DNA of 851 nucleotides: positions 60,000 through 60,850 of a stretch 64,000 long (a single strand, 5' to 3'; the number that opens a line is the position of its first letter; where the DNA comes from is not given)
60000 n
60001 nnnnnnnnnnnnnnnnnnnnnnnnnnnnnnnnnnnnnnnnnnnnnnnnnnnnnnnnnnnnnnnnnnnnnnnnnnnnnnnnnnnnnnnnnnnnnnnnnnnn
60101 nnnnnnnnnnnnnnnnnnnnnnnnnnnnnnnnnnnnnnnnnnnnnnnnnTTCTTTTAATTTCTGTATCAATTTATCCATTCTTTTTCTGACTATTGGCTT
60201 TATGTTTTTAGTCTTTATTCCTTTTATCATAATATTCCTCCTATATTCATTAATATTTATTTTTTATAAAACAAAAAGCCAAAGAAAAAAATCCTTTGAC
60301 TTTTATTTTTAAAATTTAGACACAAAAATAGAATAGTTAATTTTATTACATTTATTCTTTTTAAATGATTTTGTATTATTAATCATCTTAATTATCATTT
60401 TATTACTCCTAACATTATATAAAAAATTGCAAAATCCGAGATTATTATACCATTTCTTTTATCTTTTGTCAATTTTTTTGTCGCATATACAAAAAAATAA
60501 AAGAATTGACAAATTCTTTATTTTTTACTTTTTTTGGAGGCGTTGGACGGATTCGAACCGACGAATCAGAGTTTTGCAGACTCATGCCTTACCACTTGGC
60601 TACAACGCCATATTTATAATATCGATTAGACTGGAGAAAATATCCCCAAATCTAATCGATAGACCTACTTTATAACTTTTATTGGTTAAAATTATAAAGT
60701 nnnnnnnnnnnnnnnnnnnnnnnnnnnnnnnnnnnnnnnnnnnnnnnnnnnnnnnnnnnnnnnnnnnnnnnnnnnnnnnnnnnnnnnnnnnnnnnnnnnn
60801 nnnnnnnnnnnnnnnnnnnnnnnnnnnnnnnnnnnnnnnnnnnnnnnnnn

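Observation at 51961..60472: Compact nine-gene operon with three radical-SAM/SPASM enzymes but no precursor peptide, plus nucleosidase, SDR, HAD, histidine phosphatase, Lnu-like nucleotidyltransferase and NhaC transporter: an uncharacterised small-molecule pathway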

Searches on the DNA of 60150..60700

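Call 44: search_rna_families(source=window, start=60150, end=60700, threshold=evalue, max_evalue=1)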
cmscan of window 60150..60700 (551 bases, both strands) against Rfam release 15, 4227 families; matches with E-value up to 1: 3.
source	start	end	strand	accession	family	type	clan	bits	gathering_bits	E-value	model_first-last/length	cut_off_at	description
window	60538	60609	-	RF00005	tRNA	Gene; tRNA;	CL00001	63.3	29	1.9e-13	1-71/71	no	tRNA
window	60462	60516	+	RF00904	mir-392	Gene; miRNA;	-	28.3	62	0.0022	1-75/75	no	mir-392 microRNA precursor family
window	60634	60700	-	RF01483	rli56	Cis-reg;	-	20.3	47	0.89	38-100/100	5'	Listeria sRNA rli56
